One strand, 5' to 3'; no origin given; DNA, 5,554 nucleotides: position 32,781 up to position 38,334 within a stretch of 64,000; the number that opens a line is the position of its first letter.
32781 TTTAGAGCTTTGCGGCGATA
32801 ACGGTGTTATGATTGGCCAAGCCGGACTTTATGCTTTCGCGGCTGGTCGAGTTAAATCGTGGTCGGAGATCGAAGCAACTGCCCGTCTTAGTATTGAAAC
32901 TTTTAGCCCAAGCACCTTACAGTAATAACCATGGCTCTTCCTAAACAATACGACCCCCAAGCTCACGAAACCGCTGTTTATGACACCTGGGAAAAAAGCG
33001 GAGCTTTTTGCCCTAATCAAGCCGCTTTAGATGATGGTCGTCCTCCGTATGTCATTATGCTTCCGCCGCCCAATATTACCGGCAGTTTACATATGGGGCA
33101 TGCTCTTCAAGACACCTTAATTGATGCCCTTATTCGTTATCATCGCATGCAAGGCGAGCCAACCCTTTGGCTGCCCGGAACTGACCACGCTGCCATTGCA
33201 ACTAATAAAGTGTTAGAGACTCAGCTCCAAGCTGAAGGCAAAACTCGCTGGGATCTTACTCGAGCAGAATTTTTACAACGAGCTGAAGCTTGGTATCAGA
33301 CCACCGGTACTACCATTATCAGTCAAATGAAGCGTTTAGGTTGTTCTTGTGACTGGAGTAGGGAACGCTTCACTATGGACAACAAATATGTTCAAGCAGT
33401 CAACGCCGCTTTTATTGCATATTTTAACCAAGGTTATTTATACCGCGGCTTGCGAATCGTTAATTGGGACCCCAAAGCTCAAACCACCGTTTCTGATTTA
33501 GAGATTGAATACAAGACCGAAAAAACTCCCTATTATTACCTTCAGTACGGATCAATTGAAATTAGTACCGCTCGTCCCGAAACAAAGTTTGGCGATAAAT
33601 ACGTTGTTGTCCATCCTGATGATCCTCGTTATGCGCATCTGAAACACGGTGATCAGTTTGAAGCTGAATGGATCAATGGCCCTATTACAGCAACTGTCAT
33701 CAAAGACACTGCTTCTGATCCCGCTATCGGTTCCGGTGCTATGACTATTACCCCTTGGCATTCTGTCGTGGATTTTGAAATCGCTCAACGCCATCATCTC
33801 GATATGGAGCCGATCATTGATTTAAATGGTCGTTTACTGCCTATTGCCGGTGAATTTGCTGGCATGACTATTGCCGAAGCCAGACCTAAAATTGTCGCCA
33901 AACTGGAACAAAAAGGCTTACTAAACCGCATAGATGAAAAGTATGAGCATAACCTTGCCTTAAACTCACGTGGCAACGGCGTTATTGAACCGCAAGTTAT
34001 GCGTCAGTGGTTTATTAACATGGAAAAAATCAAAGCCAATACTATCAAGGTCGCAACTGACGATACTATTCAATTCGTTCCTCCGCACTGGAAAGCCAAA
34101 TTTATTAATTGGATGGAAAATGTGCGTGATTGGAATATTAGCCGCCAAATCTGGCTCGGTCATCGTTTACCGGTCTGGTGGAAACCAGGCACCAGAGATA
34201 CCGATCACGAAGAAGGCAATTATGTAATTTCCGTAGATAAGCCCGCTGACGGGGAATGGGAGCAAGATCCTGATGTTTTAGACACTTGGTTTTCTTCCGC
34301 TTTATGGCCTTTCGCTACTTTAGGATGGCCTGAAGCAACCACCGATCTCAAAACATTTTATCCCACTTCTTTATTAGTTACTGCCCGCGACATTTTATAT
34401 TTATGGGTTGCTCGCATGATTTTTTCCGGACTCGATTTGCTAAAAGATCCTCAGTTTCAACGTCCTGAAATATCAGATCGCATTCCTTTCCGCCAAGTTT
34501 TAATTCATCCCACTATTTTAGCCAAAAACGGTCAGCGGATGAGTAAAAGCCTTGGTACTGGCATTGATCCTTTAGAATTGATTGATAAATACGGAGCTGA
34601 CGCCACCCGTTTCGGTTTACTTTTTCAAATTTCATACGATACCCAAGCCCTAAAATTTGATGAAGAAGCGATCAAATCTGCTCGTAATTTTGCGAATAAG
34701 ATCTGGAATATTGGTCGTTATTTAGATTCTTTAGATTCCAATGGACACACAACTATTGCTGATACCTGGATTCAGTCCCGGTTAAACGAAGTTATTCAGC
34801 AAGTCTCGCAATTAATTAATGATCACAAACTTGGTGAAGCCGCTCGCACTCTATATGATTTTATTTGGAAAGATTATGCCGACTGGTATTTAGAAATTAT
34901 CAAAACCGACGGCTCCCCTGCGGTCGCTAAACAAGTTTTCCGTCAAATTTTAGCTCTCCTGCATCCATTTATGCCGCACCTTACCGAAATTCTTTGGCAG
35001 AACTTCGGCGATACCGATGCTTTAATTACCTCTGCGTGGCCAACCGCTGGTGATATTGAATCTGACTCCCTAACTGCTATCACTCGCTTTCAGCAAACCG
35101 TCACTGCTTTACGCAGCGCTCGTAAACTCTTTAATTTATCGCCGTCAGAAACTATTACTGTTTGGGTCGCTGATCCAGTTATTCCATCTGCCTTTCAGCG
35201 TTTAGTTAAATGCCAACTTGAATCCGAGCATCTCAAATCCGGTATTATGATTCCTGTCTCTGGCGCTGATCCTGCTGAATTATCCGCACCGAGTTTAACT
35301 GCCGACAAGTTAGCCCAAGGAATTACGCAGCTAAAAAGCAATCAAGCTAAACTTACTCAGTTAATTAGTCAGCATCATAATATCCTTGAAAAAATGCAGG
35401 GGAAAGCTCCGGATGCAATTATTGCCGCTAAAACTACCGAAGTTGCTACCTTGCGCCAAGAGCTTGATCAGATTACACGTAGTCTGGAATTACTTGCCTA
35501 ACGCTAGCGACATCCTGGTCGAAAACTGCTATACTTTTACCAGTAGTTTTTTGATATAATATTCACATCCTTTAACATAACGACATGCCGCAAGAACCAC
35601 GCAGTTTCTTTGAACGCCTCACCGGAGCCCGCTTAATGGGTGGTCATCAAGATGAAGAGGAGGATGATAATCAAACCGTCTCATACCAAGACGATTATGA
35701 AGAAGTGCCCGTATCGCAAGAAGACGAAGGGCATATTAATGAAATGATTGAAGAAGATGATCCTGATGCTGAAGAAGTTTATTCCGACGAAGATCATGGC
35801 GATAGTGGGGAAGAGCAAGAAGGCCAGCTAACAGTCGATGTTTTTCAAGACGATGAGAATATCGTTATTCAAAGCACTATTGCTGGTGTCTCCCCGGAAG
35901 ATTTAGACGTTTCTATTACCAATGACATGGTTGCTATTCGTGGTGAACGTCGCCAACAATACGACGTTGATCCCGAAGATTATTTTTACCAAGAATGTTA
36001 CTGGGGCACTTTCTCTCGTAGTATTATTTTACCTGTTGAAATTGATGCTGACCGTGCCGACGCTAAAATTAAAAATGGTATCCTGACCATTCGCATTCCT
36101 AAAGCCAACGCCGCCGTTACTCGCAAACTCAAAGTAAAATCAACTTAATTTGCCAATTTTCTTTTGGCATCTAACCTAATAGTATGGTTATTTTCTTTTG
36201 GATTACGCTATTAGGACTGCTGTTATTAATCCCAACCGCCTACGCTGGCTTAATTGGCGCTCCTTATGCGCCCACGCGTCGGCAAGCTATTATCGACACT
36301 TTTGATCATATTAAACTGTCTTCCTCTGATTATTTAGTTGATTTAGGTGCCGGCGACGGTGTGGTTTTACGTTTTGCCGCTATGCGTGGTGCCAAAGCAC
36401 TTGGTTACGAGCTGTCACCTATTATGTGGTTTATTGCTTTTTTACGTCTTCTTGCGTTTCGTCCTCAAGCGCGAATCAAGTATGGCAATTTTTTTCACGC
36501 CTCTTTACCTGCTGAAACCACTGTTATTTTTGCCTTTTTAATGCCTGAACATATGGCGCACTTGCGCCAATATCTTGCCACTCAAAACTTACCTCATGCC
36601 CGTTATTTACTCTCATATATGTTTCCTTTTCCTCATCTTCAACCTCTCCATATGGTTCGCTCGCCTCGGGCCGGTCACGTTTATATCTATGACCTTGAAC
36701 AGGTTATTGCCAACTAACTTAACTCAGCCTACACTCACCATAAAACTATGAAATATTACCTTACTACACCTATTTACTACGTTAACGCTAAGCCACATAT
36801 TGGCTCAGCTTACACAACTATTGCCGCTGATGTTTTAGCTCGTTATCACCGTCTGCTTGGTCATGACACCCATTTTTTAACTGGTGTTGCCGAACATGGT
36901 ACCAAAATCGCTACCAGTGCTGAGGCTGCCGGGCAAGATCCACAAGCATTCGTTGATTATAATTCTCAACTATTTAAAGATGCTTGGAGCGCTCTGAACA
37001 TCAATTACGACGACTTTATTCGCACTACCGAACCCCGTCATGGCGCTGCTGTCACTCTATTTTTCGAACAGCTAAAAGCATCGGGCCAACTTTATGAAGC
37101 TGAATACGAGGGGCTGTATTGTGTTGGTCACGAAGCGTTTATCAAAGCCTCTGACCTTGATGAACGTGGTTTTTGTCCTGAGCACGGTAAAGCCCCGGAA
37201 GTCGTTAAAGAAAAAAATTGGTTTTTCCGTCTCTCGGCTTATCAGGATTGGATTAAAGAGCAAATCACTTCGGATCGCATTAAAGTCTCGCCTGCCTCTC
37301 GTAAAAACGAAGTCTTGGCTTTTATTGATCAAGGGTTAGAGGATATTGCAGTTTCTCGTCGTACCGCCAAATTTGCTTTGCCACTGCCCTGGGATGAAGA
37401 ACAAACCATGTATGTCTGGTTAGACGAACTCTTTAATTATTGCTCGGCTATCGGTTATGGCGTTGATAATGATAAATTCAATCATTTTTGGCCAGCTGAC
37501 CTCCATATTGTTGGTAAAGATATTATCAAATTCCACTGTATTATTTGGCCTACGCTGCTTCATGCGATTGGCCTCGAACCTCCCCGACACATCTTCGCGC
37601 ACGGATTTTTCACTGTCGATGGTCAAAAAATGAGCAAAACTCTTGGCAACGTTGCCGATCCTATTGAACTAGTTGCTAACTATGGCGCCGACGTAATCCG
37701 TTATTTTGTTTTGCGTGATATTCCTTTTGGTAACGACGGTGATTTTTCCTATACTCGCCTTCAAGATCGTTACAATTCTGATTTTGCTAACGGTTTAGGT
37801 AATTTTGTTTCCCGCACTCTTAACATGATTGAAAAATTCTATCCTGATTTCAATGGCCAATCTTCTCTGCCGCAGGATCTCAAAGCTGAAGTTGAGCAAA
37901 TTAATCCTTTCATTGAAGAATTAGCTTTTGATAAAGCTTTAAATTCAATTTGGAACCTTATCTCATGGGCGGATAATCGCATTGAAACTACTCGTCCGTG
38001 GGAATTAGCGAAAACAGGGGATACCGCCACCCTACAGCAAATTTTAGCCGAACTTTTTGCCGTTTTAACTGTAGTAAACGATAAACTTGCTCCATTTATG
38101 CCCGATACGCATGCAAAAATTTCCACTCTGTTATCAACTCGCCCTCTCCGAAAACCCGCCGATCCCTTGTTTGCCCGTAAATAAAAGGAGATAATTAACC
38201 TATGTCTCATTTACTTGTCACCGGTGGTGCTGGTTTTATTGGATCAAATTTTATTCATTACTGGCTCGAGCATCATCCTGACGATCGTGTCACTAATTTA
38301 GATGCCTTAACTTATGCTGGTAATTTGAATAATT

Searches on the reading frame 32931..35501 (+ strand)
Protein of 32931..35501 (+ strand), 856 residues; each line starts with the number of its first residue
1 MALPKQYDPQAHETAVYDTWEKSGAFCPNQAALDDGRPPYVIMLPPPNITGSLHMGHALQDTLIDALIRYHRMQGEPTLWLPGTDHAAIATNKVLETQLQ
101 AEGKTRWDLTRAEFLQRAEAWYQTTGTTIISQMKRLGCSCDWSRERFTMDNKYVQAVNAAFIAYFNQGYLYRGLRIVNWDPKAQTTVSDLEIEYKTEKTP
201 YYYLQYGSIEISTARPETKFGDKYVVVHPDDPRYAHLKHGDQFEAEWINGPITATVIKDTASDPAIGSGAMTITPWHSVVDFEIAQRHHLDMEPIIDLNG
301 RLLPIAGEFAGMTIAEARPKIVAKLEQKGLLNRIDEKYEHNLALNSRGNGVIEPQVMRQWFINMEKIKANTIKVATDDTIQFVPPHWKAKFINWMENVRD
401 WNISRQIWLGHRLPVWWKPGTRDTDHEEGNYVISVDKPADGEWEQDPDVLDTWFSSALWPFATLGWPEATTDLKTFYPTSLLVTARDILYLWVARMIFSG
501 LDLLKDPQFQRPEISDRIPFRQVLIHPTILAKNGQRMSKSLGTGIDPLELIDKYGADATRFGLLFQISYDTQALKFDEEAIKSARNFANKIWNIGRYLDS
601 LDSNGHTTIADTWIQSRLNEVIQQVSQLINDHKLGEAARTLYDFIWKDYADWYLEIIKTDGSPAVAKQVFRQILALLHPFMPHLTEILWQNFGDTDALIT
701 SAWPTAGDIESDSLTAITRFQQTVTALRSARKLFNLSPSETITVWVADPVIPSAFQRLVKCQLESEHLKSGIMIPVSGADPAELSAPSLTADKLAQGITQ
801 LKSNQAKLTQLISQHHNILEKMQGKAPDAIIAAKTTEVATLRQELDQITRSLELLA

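Call 29: search_protein_families(library=ncbifam, proteins=[window:32931-35501:+], max_evalue=0.00001)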
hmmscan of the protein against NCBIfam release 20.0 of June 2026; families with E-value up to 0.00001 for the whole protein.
window:32931-35501:+ (856 aa): 17 families
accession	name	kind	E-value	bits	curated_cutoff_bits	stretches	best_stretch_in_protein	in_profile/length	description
NF004349.1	PRK05729.1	equivalog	5.8e-265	881.7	704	1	5-850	2-858/860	valine--tRNA ligase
TIGR00422.1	valS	equivalog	6.2e-239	795.4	612.1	1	4-749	2-759/863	valine--tRNA ligase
NF011492.0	PRK14900.1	equivalog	9.6e-188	626.3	1783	1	3-757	9-782/1044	valine--tRNA ligase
NF009687.0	PRK13208.1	equivalog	2.3e-136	456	738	1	2-743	5-757/801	valine--tRNA ligase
TIGR00392.1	ileS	equivalog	9e-83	278.9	621.4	2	266-736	323-838/861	isoleucine--tRNA ligase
NF000540.1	alt_ValS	exception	6e-74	249.4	900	1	16-732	13-782/827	valine--tRNA ligase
NF008957.0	PRK12300.1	subfamily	1.8e-61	208.3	677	3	530-773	620-860/946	leucine--tRNA ligase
TIGR00395.1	leuS_arch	equivalog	1.3e-48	165.8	648.5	3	531-748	615-833/938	leucine--tRNA ligase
NF040702.1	ileS_w_GNAT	exception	7.9e-42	143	1999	2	266-661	505-920/1100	isoleucine--tRNA ligase, N-acetyltransferase domain-containing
TIGR00396.1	leuS_bact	equivalog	7.5e-37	126.9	548.4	2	534-706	603-773/843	leucine--tRNA ligase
NF000258.1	MupB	exception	1.4e-36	125.8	1900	3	441-655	504-715/1033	mupirocin-resistant isoleucine--tRNA ligase MupB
NF000257.1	MupA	exception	1.3e-34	119.1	1900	2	439-655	498-713/1024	mupirocin-resistant isoleucine--tRNA ligase MupA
TIGR00398.1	metG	equivalog_domain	8.7e-20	70.9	336.35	1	521-698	313-507/530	methionine--tRNA ligase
NF008900.0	PRK12267.1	equivalog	2.8e-16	59.1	598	1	520-693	284-477/648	methionine--tRNA ligase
NF001100.0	PRK00133.1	equivalog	1.4e-11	43.7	587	0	530-696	324-506/676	methionine--tRNA ligase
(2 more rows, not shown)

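Call 31: find_homologous_proteins(query=window:32931-35501:+, max_evalue=1e-50)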
Query window:32931-35501:+ (856 aa): 8000 proteins with E <= 1e-50 among 8000 candidates; the best 120 are listed.
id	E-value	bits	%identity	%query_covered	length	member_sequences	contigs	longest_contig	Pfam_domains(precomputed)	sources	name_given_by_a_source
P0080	0.0e+0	1993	100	100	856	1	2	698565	PF09334.18,PF08264.20,PF00133.29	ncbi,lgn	-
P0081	0.0e+0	1242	61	100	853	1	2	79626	PF09334.18,PF08264.20,PF00133.29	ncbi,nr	ncbi:MAG: valine--tRNA ligase [bacterium]|nr:valine--tRNA ligase [bacterium] MDZ4346131.1 valine--tR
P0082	0.0e+0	1235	61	100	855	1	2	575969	PF09334.18,PF01406.26,PF08264.20,PF00133.29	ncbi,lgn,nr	ncbi:MAG: valine--tRNA ligase [Candidatus Andersenbacteria bacterium]|nr:valine--tRNA ligase [Candid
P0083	0.0e+0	1229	60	100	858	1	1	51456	PF09334.18,PF01406.26,PF08264.20,PF00133.29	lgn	-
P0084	0.0e+0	1224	61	100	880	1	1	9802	PF09334.18,PF08264.20,PF00133.29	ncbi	-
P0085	0.0e+0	1223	60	100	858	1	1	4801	PF09334.18,PF01406.26,PF08264.20,PF00133.29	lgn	-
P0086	0.0e+0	1220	60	100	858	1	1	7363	PF09334.18,PF01406.26,PF08264.20,PF00133.29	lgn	-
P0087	0.0e+0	1212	60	100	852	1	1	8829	PF09334.18,PF08264.20,PF00133.29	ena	-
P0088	0.0e+0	1212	60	99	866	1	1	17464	PF09334.18,PF01406.26,PF08264.20,PF00133.29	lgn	-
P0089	0.0e+0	1212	59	100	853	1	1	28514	PF09334.18,PF08264.20,PF00133.29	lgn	-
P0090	0.0e+0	1208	60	100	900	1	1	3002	PF09334.18,PF08264.20,PF00133.29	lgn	-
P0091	0.0e+0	1206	60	100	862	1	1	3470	PF09334.18,PF01406.26,PF08264.20,PF00133.29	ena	-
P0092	0.0e+0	1204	59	100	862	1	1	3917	PF09334.18,PF08264.20,PF00133.29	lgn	-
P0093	0.0e+0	1197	60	100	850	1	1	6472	PF09334.18,PF08264.20,PF00133.29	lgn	-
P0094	0.0e+0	1196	59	100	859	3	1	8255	PF09334.18,PF01406.26,PF08264.20,PF00133.29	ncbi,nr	ncbi:valine--tRNA ligase [Patescibacteria group bacterium]|nr:valine--tRNA ligase [Patescibacteria g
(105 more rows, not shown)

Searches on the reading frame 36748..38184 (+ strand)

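Call 29: search_protein_families(library=ncbifam, proteins=[window:36748-38184:+], max_evalue=0.00001)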
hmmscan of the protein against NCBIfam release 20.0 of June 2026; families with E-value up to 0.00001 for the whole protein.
window:36748-38184:+ (478 aa): 20 families
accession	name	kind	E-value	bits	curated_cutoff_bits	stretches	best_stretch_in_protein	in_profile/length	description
NF008900.0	PRK12267.1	equivalog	8.3e-177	589.5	598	1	2-464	5-478/648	methionine--tRNA ligase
TIGR00398.1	metG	equivalog_domain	1.3e-137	459.7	336.35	1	4-464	2-503/530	methionine--tRNA ligase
NF001100.0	PRK00133.1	equivalog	7.4e-93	312.3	587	2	144-466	176-506/676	methionine--tRNA ligase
NF008860.0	PRK11893.2-2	equivalog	3.1e-89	300.5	761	3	243-458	321-543/583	methionine--tRNA ligase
TIGR00422.1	valS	equivalog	3.7e-35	121.2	612.1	2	222-457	452-694/863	valine--tRNA ligase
NF004349.1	PRK05729.1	equivalog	5.6e-28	97.6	704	1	224-453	444-674/860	valine--tRNA ligase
NF009687.0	PRK13208.1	equivalog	1.9e-27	95.8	738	2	217-456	455-699/801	valine--tRNA ligase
NF008957.0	PRK12300.1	subfamily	5.4e-26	90.8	677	2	242-402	572-731/946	leucine--tRNA ligase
TIGR00392.1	ileS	equivalog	6.6e-21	74.2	621.4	1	218-458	533-785/861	isoleucine--tRNA ligase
TIGR00396.1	leuS_bact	equivalog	1.4e-17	63.1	548.4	2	2-173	30-204/843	leucine--tRNA ligase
NF008859.0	PRK11893.2-1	equivalog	1.9e-17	63.4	553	2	13-126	14-129/498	methionine--tRNA ligase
TIGR00395.1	leuS_arch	equivalog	2.5e-17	62.2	648.5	1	242-404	566-731/938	leucine--tRNA ligase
NF011492.0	PRK14900.1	equivalog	2.9e-17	61.8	1783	1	219-453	455-698/1044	valine--tRNA ligase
TIGR00435.1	cysS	equivalog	2.7e-16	59.7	340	1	251-443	221-401/466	cysteine--tRNA ligase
NF000540.1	alt_ValS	exception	1.1e-15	56.8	900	1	234-452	512-733/827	valine--tRNA ligase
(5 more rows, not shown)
